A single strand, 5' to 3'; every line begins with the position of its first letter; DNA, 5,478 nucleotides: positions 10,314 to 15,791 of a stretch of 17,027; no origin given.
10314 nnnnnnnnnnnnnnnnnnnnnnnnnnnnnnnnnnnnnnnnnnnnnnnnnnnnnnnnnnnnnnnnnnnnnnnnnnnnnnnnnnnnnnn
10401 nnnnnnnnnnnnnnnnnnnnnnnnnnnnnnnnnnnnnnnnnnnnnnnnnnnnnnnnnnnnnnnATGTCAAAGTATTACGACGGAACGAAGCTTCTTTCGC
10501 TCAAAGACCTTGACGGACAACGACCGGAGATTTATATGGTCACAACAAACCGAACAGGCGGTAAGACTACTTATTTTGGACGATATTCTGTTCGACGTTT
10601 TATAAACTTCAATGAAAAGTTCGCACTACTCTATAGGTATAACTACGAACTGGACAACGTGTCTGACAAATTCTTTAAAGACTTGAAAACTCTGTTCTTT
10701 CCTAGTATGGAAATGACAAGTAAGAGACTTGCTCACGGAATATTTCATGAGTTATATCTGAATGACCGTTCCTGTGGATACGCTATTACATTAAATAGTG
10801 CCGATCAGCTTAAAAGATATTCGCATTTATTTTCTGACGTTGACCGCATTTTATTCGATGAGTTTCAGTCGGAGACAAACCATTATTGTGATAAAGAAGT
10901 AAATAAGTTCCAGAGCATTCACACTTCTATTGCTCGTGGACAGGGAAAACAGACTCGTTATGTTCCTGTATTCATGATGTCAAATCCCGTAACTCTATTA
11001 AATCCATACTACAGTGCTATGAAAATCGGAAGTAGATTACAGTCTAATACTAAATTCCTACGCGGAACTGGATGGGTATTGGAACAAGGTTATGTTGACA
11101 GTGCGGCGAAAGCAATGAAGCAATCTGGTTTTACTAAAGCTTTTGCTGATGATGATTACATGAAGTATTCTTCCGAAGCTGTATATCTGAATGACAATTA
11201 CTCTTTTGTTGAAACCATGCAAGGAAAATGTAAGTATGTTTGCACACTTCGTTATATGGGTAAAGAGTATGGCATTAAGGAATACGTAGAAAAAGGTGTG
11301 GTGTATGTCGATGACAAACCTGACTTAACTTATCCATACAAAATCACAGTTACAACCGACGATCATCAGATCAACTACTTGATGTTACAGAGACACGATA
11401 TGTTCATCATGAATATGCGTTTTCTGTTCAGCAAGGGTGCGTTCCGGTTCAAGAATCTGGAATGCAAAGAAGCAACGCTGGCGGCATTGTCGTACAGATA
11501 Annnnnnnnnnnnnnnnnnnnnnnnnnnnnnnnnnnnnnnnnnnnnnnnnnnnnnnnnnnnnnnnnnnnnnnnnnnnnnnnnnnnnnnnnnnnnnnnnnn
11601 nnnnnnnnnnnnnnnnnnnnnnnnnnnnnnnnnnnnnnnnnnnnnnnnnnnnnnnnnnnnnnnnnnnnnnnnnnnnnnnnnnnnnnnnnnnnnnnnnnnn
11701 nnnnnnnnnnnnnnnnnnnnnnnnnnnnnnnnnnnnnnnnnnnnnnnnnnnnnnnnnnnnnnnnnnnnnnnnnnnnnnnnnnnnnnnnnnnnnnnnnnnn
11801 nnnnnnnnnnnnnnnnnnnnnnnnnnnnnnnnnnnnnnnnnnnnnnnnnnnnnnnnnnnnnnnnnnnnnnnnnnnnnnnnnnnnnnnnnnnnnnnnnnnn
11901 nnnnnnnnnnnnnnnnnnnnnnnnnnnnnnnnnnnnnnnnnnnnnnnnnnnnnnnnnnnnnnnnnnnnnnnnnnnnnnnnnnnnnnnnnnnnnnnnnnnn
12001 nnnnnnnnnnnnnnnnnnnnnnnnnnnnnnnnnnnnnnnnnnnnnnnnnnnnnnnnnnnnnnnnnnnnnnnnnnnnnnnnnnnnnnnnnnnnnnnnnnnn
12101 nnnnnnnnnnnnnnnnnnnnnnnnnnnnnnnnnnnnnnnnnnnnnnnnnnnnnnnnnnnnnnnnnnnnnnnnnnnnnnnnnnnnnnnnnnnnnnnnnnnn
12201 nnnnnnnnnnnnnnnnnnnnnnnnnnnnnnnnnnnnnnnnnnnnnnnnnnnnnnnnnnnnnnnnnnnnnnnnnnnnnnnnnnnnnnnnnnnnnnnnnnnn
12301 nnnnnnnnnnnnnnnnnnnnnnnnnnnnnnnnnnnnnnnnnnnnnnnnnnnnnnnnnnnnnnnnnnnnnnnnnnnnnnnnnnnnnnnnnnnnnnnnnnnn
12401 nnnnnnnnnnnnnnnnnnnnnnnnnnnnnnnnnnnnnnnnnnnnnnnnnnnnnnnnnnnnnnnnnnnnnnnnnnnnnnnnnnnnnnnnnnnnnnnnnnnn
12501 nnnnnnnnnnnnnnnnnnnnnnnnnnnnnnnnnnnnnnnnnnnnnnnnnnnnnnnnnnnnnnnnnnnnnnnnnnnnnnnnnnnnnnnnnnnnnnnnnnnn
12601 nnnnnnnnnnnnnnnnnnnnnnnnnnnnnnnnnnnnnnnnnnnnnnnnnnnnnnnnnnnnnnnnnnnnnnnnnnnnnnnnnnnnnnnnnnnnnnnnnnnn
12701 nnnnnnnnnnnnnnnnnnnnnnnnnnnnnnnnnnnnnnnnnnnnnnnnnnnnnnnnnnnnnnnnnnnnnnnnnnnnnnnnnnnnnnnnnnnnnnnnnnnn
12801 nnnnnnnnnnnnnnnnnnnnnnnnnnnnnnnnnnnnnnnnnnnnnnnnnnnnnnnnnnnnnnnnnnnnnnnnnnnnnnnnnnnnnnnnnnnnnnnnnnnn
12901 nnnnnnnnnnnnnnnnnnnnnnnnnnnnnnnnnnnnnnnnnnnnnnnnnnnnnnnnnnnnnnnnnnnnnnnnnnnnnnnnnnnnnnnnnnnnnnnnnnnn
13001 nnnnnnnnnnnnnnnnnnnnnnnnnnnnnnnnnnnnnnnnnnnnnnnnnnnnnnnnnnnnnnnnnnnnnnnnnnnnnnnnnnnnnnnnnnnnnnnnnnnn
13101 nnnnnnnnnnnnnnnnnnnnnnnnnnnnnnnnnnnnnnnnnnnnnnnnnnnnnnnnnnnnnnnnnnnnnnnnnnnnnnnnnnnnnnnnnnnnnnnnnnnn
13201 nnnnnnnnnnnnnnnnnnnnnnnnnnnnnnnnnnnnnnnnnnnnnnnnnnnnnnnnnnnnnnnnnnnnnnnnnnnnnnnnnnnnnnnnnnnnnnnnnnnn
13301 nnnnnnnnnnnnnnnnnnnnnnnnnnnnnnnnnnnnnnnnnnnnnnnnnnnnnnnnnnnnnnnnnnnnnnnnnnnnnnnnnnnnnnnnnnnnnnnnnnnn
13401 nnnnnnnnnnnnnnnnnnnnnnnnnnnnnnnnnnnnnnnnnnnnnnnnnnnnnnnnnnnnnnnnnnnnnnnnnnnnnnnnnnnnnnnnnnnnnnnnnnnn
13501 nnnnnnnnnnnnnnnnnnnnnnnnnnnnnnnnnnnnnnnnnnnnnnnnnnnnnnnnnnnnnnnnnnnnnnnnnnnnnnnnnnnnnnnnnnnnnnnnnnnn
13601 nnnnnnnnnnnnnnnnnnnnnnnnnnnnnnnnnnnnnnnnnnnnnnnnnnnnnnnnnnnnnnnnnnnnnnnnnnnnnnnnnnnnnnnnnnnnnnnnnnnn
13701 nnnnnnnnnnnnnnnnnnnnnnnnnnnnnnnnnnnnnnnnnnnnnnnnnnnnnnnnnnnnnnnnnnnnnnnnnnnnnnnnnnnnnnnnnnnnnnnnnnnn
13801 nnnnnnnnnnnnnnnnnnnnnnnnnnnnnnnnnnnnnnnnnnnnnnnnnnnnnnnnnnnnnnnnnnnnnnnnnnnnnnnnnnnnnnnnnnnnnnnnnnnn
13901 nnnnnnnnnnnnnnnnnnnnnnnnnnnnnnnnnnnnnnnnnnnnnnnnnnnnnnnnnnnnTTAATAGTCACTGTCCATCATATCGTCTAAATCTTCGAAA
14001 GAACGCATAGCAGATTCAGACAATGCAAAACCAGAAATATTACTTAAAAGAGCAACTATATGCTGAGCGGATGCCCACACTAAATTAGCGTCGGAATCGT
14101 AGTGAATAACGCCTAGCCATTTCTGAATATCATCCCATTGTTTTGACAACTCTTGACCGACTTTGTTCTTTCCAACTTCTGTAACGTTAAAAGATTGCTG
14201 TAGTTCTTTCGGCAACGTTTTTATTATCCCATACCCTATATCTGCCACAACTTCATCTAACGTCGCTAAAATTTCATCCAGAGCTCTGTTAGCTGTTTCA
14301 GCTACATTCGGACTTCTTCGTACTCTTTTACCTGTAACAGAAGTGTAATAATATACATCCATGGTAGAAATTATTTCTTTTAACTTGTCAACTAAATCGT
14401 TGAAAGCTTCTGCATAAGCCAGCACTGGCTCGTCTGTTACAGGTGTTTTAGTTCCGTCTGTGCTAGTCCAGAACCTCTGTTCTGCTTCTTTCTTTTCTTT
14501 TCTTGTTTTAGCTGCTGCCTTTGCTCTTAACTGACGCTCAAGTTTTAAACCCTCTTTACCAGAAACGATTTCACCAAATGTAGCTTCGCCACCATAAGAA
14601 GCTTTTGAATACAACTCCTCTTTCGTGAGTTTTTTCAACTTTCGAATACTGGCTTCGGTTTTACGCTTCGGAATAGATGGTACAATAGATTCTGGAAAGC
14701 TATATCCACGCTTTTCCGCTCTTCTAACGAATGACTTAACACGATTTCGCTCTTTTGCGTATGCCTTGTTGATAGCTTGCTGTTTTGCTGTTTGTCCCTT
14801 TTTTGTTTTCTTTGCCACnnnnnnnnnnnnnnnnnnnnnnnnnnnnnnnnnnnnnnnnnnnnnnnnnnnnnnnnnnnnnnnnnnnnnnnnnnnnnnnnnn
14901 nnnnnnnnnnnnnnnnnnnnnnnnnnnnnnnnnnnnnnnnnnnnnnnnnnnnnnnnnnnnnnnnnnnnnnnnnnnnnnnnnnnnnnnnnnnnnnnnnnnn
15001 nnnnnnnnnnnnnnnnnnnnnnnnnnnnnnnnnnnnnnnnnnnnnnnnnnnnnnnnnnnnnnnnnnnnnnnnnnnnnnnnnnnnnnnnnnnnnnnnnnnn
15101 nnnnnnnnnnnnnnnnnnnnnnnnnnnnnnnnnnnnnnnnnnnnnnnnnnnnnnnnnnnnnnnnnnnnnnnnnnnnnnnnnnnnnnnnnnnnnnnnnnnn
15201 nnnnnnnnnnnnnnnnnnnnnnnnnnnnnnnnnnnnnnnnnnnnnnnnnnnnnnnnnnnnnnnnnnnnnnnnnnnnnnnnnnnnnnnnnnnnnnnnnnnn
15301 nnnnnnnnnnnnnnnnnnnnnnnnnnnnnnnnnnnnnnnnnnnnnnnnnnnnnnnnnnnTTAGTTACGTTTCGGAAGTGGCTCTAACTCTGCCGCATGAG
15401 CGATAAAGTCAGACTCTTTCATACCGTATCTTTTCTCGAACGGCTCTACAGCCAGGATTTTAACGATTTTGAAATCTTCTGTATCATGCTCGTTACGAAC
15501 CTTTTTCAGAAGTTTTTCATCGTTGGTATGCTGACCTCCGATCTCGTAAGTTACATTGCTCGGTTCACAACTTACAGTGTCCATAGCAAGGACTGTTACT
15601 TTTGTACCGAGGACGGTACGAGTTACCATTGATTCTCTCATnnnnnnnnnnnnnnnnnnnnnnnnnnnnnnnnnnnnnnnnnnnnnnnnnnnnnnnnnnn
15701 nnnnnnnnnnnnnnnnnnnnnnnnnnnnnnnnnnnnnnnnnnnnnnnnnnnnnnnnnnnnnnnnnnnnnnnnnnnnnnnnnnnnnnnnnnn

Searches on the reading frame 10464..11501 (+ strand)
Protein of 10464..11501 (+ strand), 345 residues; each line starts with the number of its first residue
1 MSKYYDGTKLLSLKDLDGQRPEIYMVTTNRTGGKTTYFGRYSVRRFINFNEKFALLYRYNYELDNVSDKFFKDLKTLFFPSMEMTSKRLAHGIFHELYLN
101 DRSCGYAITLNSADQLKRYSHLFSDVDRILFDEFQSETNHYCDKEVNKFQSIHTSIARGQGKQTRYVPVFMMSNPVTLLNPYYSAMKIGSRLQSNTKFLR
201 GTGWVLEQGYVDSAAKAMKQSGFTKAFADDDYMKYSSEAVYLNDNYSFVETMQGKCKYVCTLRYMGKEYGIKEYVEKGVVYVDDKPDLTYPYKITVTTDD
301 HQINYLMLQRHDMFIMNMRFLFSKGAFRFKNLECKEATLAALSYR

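Call 7: search_protein_families(library=pfam, proteins=[window:10464-11501:+], max_evalue=0.01)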
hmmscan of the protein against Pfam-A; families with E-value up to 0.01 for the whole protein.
window:10464-11501:+ (345 aa): 1 family
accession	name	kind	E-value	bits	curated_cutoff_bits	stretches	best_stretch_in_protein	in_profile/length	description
PF05894.18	Podovirus_Gp16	-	1.8e-30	106.9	25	1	2-337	4-321/331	Podovirus DNA encapsidation protein (Gp16)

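Call 8: search_protein_families(library=phrogs, proteins=[window:10464-11501:+], max_evalue=0.001)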
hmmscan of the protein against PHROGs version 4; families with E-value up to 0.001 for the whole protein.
window:10464-11501:+ (345 aa): 1 family
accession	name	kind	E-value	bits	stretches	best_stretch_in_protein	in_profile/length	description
phrog_2150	-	head and packaging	2.5e-54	185.8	1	1-337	4-332/341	terminase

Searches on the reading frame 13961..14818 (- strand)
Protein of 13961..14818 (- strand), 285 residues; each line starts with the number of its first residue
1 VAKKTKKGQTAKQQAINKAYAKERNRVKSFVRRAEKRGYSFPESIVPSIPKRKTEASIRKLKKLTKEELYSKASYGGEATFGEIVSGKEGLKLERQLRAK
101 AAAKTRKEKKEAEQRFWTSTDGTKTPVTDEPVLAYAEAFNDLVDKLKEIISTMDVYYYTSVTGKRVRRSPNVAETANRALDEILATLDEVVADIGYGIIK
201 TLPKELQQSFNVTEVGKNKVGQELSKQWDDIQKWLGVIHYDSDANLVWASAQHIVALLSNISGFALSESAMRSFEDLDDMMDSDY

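Call 7: search_protein_families(library=pfam, proteins=[window:13961-14818:-], max_evalue=0.01)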
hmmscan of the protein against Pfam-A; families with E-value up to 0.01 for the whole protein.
window:13961-14818:- (285 aa): 0 families

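Call 8: search_protein_families(library=phrogs, proteins=[window:13961-14818:-], max_evalue=0.001)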
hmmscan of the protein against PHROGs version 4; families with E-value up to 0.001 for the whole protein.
window:13961-14818:- (285 aa): 0 families

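Call 56: search_solved_structures(query=window:13961-14818:-, max_evalue=1)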
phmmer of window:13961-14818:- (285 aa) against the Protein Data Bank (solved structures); distinct sequences matched with E-value up to 1: 0.

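Call 58: search_protein_families(library=phrogs, proteins=[window:13961-14818:-], max_evalue=0.01)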
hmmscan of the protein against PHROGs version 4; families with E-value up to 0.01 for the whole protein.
window:13961-14818:- (285 aa): 0 families
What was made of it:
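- Tried and rejected: The putative TP has no Pfam, PHROG or PDB hit (calls 7, 8, 56, 58).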

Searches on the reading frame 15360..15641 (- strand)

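Call 58: search_protein_families(library=phrogs, proteins=[window:15360-15641:-], max_evalue=0.01)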
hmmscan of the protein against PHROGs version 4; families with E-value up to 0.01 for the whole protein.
window:15360-15641:- (93 aa): 1 family
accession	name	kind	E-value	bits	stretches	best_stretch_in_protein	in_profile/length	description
phrog_6370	-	DNA, RNA and nucleotide metabolism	2.7e-05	25.3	1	5-85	4-83/101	dsDNA binding protein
